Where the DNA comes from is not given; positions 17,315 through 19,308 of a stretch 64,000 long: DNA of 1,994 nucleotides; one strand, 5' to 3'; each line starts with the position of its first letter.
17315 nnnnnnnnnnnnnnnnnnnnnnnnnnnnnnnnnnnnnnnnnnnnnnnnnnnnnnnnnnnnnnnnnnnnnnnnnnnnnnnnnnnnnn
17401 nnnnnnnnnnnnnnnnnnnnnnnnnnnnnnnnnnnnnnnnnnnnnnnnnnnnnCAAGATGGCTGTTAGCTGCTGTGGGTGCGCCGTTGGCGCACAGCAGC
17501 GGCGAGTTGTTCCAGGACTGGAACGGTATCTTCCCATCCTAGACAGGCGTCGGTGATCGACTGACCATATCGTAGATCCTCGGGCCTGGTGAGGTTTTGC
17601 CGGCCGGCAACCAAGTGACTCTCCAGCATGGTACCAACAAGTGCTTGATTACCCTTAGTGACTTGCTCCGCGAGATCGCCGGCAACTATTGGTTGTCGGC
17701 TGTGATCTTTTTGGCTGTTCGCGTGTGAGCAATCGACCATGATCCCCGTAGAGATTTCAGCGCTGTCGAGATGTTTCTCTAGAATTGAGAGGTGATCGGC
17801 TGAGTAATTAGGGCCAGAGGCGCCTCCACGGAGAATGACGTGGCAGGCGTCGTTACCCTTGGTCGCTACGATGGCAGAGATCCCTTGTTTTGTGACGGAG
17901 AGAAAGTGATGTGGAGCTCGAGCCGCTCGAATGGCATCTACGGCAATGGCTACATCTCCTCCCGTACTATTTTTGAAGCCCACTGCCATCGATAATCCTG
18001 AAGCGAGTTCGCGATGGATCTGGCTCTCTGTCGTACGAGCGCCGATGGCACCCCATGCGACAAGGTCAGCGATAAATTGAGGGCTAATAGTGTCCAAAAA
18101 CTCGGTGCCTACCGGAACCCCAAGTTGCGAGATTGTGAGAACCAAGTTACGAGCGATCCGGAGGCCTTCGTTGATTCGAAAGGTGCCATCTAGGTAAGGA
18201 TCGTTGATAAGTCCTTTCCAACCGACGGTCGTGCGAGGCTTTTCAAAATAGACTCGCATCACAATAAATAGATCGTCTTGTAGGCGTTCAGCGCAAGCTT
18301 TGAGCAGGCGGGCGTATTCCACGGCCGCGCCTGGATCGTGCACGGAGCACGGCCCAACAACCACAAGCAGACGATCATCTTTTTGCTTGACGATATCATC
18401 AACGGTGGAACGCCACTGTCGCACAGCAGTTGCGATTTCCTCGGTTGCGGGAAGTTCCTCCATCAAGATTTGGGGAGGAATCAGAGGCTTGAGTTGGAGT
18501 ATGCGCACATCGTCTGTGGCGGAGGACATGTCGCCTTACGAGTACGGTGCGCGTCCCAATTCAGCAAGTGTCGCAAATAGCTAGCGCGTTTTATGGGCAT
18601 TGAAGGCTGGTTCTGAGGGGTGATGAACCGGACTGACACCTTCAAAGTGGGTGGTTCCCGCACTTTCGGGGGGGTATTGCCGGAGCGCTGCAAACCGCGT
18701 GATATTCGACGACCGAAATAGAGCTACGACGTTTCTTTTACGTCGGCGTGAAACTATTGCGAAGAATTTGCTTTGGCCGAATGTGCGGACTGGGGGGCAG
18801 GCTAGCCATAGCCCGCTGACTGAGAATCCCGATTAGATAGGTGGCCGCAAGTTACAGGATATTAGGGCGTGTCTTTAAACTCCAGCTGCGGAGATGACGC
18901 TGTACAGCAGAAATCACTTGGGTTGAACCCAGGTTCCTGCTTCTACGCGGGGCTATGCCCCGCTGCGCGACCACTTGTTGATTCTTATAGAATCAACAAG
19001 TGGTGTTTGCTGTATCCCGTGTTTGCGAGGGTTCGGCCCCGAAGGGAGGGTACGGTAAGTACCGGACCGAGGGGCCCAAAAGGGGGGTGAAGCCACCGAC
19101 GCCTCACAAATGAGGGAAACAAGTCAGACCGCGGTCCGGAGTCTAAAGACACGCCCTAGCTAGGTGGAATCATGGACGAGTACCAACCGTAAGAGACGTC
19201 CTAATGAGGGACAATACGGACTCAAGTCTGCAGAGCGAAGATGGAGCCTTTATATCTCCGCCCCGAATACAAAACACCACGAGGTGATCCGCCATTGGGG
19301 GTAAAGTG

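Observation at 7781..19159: Family B elements inserted into family A at the identical TA site twice, in opposite orientations; B also clusters next to A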

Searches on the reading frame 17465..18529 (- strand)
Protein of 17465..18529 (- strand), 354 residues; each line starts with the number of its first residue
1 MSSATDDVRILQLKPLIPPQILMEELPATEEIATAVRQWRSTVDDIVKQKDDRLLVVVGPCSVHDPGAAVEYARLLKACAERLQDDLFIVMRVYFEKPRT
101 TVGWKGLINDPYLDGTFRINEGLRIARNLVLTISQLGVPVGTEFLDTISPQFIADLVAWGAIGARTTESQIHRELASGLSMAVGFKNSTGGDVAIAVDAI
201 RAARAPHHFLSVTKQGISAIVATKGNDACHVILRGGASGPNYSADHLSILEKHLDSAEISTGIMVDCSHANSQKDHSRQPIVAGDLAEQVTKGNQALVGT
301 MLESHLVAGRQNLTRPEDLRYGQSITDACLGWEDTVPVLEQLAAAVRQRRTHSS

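Call 6: find_encoding_contigs(protein=window:17465-18529:-, flank=10000, max_places=4)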
Protein window:17465-18529:- (354 aa): no gene with exactly this product is on record in the collection.

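Call 11: search_protein_families(library=pfam, proteins=[window:17465-18529:-])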
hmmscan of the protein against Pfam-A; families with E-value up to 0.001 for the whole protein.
window:17465-18529:- (354 aa): 1 family
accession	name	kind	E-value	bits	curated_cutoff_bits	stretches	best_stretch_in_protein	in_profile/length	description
PF00793.26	DAHP_synth_1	-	1.6e-89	299.8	25.5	1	45-338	9-268/270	DAHP synthetase I family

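Call 14: find_homologous_proteins(query=window:17465-18529:-)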
Query window:17465-18529:- (354 aa): 8000 proteins with E <= 0.001 among 8000 candidates; the best 120 are listed.
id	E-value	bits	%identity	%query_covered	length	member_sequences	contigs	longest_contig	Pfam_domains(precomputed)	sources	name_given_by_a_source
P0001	1.0e-231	786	100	100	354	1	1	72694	PF00793.27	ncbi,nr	ncbi:MAG: 3-deoxy-7-phosphoheptulonate synthase [Myxococcales bacterium]|nr:3-deoxy-7-phosphoheptulo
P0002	2.4e-186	637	80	100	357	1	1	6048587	PF00793.27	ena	-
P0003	1.7e-182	624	77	99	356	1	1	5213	PF00793.27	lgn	-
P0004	2.9e-152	525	66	99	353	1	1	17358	PF00793.27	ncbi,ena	-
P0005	2.9e-151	521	68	100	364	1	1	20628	PF00793.27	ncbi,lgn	-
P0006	7.4e-151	520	68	98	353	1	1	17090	PF00793.27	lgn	-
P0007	3.0e-150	518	65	97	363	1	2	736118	PF00793.27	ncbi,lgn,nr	ncbi:MAG: 3-deoxy-7-phosphoheptulonate synthase [Chloroflexota bacterium]|nr:3-deoxy-7-phosphoheptul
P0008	4.1e-150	518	67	96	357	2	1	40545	PF00793.27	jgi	jgi:3-deoxy-7-phosphoheptulonate synthase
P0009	4.4e-150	517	66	100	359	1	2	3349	PF00793.27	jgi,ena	jgi:3-deoxy-7-phosphoheptulonate synthase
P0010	4.7e-150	517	66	99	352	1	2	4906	PF00793.27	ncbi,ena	-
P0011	5.5e-150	517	67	98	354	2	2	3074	PF00793.27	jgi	jgi:3-deoxy-7-phosphoheptulonate synthase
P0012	9.5e-150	516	65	100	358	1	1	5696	PF00793.27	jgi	jgi:3-deoxy-7-phosphoheptulonate synthase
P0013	1.3e-149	516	67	96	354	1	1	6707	PF00793.27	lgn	-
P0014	1.6e-149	516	65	97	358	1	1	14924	PF00793.27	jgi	jgi:3-deoxy-7-phosphoheptulonate synthase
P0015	3.7e-149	514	67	99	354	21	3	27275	PF00793.27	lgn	-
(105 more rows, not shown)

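Call 15: find_encoding_contigs(protein=P0002, flank=10000, max_places=3)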
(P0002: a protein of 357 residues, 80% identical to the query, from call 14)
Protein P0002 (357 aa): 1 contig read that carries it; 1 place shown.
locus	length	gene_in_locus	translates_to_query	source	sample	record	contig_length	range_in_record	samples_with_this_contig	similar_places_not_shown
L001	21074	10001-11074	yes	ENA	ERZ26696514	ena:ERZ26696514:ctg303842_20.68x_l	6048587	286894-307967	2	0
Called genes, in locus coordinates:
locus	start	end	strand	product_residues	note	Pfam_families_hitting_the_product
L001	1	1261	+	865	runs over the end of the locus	PF00924:MS_channel_2nd, PF21082:MS_channel_3rd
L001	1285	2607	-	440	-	PF20717:DUF6829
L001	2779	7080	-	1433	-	-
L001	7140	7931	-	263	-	PF00005:ABC_tran, PF13304:AAA_21 (weak)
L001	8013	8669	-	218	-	PF10988:DUF2807, PF13349:DUF4097 (weak)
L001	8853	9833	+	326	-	PF13371:TPR_9 (faint), PF00515:TPR_1 (faint), PF07719:TPR_2 (faint), PF07721:TPR_4 (faint), PF13181:TPR_8 (faint), PF13424:TPR_12 (faint), PF13432:TPR_16 (weak), PF14559:TPR_19, +7 more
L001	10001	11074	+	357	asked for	PF00793:DAHP_synth_1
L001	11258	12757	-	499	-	PF11606:AlcCBM31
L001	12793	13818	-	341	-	PF00248:Aldo_ket_red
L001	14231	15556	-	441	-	PF00365:PFK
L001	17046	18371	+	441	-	PF00089:Trypsin (weak), PF13365:Trypsin_2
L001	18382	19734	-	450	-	-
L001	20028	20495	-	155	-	-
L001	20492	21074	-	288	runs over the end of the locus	PF22322:DUF6973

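Call 16: find_encoding_contigs(protein=P0003, flank=10000, max_places=3)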
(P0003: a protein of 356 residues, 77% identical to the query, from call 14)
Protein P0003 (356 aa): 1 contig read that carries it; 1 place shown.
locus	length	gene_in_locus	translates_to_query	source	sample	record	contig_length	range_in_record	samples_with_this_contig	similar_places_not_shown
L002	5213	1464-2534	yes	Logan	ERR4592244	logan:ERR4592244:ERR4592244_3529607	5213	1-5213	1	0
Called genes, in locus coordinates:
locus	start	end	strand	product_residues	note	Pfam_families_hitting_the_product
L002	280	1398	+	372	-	PF08545:ACP_syn_III, PF08541:ACP_syn_III_C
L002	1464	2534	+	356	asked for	PF00793:DAHP_synth_1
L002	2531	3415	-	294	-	-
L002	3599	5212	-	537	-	?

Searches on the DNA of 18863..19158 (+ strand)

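Call 34: search_dna_similar(query=window:18863-19158:+, collection=plasmids, mode=distant, max_evalue=0.01, max_rows=10)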
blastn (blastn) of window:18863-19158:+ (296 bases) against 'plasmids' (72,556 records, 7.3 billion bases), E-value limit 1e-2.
No match.
